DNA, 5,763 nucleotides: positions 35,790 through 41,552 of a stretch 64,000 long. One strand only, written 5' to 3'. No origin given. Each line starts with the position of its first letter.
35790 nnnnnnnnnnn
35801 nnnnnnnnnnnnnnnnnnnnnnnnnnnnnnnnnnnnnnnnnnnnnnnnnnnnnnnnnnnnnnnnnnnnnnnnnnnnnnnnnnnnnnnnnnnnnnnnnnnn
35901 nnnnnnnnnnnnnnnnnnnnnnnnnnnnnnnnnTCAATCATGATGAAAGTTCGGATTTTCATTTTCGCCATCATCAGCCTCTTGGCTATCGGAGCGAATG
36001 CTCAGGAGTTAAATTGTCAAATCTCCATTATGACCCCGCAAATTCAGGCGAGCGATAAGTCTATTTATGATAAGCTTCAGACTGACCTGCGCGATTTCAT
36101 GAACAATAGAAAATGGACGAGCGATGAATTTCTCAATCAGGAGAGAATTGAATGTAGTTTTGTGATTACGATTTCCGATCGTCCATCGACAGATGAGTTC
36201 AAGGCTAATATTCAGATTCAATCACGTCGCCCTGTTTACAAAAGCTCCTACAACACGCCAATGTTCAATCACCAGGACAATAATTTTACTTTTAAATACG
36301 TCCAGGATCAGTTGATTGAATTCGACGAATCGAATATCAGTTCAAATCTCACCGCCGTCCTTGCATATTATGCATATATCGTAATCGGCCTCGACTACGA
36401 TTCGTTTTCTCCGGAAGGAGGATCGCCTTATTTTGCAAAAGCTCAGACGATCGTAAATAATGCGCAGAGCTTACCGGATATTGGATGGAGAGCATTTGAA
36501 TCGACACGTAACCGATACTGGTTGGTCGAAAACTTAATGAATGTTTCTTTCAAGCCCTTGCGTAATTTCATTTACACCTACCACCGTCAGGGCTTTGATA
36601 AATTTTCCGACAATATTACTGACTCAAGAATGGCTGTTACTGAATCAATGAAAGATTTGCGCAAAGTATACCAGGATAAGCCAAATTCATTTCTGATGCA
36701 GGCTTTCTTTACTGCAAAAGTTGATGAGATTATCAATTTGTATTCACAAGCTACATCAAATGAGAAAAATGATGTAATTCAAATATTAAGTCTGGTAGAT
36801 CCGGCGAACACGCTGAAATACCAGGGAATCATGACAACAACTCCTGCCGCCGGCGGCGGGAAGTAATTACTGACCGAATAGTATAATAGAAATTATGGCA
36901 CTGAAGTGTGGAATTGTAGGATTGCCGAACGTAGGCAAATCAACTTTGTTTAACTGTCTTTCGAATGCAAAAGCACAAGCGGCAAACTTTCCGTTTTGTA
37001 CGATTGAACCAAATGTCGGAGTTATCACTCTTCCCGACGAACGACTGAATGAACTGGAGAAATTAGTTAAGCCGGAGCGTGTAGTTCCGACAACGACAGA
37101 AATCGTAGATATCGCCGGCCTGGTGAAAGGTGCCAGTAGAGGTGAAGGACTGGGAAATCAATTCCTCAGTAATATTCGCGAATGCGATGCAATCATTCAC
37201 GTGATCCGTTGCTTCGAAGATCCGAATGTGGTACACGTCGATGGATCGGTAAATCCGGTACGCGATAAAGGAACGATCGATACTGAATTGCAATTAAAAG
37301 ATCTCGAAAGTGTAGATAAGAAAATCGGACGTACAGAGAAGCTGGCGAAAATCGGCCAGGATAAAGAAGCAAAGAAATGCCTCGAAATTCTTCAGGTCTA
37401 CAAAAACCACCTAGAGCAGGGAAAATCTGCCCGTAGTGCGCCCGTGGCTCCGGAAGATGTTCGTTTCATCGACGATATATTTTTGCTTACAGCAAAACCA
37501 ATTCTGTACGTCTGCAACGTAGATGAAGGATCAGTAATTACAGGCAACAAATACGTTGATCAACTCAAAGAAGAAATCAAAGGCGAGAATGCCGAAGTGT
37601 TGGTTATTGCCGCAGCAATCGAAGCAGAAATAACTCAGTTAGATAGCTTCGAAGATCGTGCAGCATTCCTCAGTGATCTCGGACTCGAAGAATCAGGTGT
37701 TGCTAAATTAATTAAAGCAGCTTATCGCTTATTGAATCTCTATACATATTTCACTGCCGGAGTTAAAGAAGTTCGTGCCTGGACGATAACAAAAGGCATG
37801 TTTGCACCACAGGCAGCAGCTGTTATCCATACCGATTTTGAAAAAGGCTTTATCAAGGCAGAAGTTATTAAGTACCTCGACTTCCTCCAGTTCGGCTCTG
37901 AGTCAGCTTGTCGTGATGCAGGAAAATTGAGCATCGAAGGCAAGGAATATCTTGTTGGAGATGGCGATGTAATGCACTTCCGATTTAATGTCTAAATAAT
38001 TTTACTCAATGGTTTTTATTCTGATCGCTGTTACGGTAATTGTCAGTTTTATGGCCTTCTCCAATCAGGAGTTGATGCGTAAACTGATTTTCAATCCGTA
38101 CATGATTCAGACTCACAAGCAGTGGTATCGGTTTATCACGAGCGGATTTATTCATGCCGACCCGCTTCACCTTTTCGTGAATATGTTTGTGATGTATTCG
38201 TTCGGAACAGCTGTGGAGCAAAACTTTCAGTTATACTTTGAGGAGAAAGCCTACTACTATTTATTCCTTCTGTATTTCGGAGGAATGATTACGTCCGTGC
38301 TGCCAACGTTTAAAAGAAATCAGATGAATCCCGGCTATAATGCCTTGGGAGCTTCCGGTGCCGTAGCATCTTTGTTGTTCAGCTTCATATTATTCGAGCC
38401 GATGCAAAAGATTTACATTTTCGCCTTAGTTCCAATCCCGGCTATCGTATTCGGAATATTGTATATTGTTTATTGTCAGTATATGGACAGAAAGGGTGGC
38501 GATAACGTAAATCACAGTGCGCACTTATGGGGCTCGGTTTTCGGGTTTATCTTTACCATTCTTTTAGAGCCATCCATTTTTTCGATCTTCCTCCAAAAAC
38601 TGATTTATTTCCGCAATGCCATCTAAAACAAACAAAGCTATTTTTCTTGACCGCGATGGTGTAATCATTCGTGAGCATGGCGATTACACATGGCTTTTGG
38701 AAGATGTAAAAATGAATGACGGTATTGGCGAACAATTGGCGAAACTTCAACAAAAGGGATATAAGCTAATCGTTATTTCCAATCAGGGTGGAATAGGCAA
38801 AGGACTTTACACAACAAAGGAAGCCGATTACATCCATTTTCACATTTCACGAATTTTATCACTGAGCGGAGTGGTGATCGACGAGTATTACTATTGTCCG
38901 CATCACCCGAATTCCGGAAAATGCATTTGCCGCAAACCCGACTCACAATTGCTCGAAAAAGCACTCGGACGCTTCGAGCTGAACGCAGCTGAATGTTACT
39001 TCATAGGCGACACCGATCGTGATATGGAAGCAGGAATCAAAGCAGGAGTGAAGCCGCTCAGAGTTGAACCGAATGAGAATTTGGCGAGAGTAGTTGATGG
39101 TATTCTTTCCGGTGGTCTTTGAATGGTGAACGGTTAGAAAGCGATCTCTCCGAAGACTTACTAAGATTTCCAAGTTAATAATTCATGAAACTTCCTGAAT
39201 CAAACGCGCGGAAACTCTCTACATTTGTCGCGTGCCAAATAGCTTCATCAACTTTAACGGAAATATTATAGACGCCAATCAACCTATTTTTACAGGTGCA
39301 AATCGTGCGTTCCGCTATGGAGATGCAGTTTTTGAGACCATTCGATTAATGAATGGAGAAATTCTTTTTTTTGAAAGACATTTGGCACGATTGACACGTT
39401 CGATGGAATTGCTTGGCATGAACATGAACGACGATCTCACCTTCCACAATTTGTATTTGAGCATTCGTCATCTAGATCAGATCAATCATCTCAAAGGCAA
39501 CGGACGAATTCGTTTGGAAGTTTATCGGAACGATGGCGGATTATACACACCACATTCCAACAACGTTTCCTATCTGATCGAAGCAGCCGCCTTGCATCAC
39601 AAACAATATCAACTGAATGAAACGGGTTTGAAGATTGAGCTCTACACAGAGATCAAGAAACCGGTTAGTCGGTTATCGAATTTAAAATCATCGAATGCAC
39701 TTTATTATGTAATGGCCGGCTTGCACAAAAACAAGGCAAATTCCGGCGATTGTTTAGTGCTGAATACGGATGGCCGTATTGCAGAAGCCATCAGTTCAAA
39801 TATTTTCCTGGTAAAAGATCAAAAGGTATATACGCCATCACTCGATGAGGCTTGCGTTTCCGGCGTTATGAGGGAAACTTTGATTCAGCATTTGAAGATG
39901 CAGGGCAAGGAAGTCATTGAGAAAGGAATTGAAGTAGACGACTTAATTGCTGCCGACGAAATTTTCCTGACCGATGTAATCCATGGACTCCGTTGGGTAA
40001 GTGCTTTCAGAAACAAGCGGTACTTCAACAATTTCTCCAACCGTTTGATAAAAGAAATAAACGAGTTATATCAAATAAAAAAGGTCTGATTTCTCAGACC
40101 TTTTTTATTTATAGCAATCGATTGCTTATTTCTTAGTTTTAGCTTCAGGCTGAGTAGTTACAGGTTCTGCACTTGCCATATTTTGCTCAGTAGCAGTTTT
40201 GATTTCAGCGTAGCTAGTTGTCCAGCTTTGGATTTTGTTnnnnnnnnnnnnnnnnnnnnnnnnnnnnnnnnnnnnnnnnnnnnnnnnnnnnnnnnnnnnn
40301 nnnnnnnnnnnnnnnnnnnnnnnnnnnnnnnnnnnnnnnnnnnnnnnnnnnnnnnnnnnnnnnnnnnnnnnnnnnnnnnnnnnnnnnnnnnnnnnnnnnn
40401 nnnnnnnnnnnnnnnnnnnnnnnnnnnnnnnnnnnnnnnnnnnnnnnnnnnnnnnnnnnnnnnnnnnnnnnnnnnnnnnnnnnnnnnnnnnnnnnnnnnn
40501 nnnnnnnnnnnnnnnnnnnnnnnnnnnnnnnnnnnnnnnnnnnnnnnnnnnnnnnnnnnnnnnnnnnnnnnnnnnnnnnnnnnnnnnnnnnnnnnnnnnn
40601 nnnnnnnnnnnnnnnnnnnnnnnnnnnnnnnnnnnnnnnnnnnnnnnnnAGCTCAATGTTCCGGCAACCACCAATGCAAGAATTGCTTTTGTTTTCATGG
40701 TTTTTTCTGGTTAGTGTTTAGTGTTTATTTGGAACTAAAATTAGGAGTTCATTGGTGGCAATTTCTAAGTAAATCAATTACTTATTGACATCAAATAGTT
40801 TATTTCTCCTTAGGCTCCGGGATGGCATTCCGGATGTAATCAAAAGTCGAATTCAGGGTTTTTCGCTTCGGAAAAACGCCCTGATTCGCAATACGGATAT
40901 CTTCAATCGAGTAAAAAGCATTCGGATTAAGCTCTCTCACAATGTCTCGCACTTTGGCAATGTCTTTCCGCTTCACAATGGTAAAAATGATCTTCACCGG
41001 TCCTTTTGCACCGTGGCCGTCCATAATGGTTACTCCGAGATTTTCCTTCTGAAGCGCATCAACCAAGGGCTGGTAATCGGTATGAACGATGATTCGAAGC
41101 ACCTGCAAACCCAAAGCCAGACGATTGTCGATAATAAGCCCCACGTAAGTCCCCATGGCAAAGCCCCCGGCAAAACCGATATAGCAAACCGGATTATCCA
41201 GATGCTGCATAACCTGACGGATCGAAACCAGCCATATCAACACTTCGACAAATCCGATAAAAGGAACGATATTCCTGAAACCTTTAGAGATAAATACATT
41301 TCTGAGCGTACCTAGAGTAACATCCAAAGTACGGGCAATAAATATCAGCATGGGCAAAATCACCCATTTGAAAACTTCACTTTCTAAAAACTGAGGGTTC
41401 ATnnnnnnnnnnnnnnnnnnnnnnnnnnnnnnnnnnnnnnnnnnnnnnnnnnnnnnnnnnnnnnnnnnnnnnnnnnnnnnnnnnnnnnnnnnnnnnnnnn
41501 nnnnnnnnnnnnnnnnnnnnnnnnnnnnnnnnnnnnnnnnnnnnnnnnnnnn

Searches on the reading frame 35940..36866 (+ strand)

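Call 49: search_protein_families(library=pfam, proteins=[window:35940-36866:+], max_evalue=0.00001)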
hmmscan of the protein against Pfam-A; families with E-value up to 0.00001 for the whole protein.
window:35940-36866:+ (308 aa): 1 family
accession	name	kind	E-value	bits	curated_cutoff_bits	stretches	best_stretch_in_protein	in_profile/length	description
PF16119.10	DUF4835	-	5.8e-107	357.4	25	1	22-296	1-275/276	Domain of unknown function (DUF4835)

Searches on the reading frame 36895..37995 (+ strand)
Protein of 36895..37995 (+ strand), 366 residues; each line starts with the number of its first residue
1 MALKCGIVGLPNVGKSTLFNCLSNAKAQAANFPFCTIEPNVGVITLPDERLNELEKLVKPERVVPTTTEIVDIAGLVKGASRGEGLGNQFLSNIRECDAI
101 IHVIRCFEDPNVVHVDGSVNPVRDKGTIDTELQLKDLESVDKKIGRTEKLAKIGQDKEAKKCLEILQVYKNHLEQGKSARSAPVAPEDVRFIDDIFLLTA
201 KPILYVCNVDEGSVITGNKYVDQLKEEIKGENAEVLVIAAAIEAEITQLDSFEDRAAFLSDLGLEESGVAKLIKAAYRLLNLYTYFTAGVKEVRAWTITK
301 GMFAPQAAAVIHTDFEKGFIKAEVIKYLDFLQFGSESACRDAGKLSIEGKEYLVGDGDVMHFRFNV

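Call 50: search_protein_families(library=pfam, proteins=[window:36895-37995:+], max_evalue=0.00001)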
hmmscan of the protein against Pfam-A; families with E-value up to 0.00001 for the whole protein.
window:36895-37995:+ (366 aa): 3 families
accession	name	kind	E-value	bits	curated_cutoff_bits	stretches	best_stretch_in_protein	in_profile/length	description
PF06071.19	YchF-GTPase_C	-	6.1e-38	129.3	27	1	282-365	1-84/84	Protein of unknown function (DUF933)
PF01926.29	MMR_HSR1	-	1.9e-22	80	21.9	1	5-108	2-86/113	50S ribosome-binding GTPase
PF02421.24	FeoB_N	-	9.3e-09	35.4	27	1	5-49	3-47/156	Ferrous iron transport protein B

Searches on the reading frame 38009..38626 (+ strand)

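Call 50: search_protein_families(library=pfam, proteins=[window:38009-38626:+], max_evalue=0.00001)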
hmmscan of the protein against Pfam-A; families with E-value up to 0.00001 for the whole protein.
window:38009-38626:+ (205 aa): 1 family
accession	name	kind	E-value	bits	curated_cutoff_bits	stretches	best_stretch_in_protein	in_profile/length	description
PF01694.28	Rhomboid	-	2.3e-24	86.6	22.6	1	37-186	2-140/143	Rhomboid domain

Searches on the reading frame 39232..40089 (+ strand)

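Call 50: search_protein_families(library=pfam, proteins=[window:39232-40089:+], max_evalue=0.00001)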
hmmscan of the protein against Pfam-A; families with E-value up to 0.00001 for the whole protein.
window:39232-40089:+ (285 aa): 1 family
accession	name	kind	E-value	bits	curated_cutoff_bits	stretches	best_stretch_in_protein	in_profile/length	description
PF01063.24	Aminotran_4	-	4.5e-48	164.5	28.5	1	33-258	2-222/223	Amino-transferase class IV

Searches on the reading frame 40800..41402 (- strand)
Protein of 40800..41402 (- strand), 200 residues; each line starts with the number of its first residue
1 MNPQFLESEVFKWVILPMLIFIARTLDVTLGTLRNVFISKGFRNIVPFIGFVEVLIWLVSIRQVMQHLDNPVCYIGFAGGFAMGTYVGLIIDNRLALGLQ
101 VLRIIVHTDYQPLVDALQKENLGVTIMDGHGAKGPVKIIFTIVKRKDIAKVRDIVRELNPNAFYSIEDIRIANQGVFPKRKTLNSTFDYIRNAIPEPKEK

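Call 50: search_protein_families(library=pfam, proteins=[window:40800-41402:-], max_evalue=0.00001)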
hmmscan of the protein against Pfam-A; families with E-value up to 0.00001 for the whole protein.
window:40800-41402:- (200 aa): 2 families
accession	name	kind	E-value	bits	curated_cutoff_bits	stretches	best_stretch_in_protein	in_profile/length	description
PF18955.5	DUF5698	-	5e-21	75.3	27.5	1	32-88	1-57/58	Domain of unknown function (DUF5698)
PF10035.14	DUF2179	-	2e-14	53.6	22.8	1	123-170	2-51/55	Uncharacterized protein conserved in bacteria (DUF2179)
